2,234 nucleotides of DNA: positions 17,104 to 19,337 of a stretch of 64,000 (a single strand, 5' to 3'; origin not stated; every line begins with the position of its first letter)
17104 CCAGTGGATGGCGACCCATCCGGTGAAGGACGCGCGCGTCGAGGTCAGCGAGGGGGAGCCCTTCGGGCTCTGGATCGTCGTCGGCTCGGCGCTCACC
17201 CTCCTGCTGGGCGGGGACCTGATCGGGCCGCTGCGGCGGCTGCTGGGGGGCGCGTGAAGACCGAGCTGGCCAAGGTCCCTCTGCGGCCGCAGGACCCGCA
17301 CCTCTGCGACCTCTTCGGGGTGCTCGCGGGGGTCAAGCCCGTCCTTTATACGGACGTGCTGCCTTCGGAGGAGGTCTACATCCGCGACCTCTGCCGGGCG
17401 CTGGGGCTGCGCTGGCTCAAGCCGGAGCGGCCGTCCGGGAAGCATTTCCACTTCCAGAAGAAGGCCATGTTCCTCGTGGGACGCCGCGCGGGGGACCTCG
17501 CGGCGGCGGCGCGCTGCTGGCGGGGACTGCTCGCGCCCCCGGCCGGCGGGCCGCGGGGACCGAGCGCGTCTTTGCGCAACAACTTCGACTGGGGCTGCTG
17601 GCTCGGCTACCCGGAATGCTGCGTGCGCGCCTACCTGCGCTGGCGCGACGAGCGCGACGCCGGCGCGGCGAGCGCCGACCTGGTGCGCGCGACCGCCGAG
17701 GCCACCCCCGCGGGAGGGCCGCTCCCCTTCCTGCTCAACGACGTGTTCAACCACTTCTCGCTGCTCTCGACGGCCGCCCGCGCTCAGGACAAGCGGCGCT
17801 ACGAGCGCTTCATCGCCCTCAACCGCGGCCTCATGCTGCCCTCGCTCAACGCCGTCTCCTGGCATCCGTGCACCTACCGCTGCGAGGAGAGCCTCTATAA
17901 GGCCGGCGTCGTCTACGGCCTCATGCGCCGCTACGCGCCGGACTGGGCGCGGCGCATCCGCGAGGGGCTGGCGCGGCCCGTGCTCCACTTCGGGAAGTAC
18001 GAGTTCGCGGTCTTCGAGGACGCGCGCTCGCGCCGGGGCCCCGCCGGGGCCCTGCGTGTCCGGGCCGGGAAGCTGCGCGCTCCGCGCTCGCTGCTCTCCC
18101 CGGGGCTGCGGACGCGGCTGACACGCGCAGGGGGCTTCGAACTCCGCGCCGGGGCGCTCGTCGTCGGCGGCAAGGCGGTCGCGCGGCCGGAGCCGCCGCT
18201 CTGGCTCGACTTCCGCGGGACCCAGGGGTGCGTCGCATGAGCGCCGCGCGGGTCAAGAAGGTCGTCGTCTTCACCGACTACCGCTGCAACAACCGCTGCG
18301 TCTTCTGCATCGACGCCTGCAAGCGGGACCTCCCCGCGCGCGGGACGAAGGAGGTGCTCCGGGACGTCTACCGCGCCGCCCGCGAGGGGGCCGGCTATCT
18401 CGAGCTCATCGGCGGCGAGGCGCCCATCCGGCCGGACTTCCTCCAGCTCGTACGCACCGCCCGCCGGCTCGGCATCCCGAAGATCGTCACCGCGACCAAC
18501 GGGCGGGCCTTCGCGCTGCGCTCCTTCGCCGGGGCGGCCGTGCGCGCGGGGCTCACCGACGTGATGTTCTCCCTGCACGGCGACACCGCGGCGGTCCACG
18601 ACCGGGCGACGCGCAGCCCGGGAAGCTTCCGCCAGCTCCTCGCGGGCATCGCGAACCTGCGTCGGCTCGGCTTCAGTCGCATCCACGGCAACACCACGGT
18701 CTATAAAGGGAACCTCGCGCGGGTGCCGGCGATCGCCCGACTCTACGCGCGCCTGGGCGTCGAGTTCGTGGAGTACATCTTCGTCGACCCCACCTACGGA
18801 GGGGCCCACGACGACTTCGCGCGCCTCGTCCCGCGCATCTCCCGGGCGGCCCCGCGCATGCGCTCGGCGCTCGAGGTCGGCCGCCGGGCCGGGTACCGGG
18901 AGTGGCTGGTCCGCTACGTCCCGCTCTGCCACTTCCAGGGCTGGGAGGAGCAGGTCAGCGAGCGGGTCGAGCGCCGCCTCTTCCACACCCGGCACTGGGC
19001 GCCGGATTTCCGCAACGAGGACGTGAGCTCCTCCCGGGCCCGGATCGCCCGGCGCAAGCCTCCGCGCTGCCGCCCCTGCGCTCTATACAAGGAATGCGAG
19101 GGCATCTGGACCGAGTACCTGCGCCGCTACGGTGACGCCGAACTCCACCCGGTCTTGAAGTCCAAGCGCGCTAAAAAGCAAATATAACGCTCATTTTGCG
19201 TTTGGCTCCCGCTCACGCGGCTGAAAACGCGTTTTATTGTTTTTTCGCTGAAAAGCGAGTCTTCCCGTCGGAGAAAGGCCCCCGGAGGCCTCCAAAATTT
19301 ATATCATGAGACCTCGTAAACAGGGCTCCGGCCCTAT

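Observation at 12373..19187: Three radical-SAM + five-cysteine 'GYPECC...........' protein pairs mirrored around an A24-type peptidase: candidate undescribed maturation system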

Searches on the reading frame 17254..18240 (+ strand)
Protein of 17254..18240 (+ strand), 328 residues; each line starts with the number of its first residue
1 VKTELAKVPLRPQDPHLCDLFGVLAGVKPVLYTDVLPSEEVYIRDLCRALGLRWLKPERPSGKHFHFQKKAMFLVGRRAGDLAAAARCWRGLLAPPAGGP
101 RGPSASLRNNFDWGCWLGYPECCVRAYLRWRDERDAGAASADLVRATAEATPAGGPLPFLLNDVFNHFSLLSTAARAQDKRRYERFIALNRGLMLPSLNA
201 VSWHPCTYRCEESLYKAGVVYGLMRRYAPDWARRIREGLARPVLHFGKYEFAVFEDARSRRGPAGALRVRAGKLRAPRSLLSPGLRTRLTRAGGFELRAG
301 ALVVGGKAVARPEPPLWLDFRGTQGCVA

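Call 4: search_protein_families(library=pfam, proteins=[window:17254-18240:+], max_evalue=0.1)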
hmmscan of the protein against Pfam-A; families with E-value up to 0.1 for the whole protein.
window:17254-18240:+ (328 aa): 1 family
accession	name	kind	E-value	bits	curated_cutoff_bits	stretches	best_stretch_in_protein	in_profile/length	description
PF04467.17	DUF483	-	0.017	15.5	25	1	110-129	35-54/122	Protein of unknown function (DUF483)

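Call 5: search_protein_families(library=ncbifam, proteins=[window:17254-18240:+], max_evalue=0.1)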
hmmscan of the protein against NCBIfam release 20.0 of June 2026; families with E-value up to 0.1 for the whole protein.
window:17254-18240:+ (328 aa): 0 families

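Call 70: search_protein_families(library=padloc, proteins=[window:17254-18240:+], max_evalue=0.001)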
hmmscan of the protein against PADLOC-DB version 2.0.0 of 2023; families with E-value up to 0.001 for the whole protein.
window:17254-18240:+ (328 aa): 0 families

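Call 89: search_protein_families(library=phrogs, proteins=[window:17254-18240:+], max_evalue=0.01)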
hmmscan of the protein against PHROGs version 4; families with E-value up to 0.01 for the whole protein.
window:17254-18240:+ (328 aa): 0 families

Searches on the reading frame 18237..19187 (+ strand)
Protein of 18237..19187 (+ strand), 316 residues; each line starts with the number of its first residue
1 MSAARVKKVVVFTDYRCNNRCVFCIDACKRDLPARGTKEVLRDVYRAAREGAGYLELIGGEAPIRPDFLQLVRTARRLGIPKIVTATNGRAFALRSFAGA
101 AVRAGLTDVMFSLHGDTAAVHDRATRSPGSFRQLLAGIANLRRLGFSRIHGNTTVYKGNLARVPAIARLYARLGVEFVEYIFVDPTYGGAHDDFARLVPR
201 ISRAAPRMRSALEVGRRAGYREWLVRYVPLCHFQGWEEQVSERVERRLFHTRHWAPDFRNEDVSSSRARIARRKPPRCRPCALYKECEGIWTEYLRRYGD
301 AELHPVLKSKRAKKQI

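Call 4: search_protein_families(library=pfam, proteins=[window:18237-19187:+], max_evalue=0.1)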
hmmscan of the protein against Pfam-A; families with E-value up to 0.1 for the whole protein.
window:18237-19187:+ (316 aa): 2 families
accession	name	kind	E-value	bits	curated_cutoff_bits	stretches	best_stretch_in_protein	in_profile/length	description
PF04055.27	Radical_SAM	-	2e-16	61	29.5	1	16-158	6-153/166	Radical SAM superfamily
PF00702.32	Hydrolase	-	0.066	14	26.4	0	55-95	90-129/191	haloacid dehalogenase-like hydrolase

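Call 5: search_protein_families(library=ncbifam, proteins=[window:18237-19187:+], max_evalue=0.1)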
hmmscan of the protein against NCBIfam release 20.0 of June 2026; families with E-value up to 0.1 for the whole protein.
window:18237-19187:+ (316 aa): 41 families (the best 25 are shown)
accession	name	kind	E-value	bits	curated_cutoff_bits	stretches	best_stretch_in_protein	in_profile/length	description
NF038332.1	rSAM_rare_HxsC4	exception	9.7e-38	130.1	500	1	4-306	11-335/335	radical SAM protein HxsC4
TIGR03977.1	rSAM_pair_HxsC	equivalog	1.3e-19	70.2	267.9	1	10-234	28-254/292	His-Xaa-Ser system radical SAM maturase HxsC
TIGR04466.1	rSAM_BlsE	equivalog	1.8e-16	60.5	400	1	16-179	12-171/327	cytosylglucuronate decarboxylase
TIGR04545.1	rSAM_ahbD_hemeb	equivalog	6e-16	58.8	500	1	16-189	9-181/339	heme b synthase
TIGR02666.1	moaA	equivalog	1.6e-15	56.9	284.05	1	16-183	19-195/336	GTP 3',8-cyclase MoaA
TIGR02668.1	moaA_archaeal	equivalog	3.5e-15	55.8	325.25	1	6-217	9-225/303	GTP 3',8-cyclase MoaA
NF045574.1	sacti_mat_StsB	exception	5.7e-15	55.1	625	1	13-193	102-279/466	StsB family radical SAM/SPASM domain sactipeptide maturase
TIGR03962.1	mycofact_rSAM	equivalog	3.1e-14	52.9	265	1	14-175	19-178/339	mycofactocin radical SAM maturase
TIGR04053.2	TIGR04053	equivalog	6.5e-14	52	395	1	28-186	34-189/366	TIGR04053 family radical SAM/SPASM domain-containing protein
TIGR03913.1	rad_SAM_trio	equivalog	1.5e-13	49.9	591.75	1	13-177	25-186/477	GDL motif peptide-associated radical SAM/SPASM maturase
TIGR04546.1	rSAM_ahbC_deAc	equivalog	2.4e-12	46.4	650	1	7-176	38-206/390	12,18-didecarboxysiroheme deacetylase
TIGR04055.1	rSAM_NirJ2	equivalog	1.1e-11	44.8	500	1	13-187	6-178/326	putative heme d1 biosynthesis radical SAM protein NirJ2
TIGR02109.1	PQQ_syn_pqqE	equivalog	2.4e-11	43.2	381.35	1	14-206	14-204/358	pyrroloquinoline quinone biosynthesis protein PqqE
NF001199.0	PRK00164.2-1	equivalog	4.5e-11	42.5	231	1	11-164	16-169/308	GTP 3',8-cyclase MoaA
NF045646.2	rSAM_Se_TrsS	equivalog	1.8e-10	40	490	1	15-168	94-249/441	radical SAM (seleno)protein TrsS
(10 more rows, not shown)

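Call 70: search_protein_families(library=padloc, proteins=[window:18237-19187:+], max_evalue=0.001)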
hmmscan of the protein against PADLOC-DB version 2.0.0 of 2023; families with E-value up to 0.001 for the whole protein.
window:18237-19187:+ (316 aa): 2 families
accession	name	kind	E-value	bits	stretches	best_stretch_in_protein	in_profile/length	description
PDLC02903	pVip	-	1.4e-06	26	1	15-95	8-84/257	Viperins not associated with kinases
PDLC02904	pVip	-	1.7e-05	22.5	1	16-160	12-154/262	Viperins associated with kinases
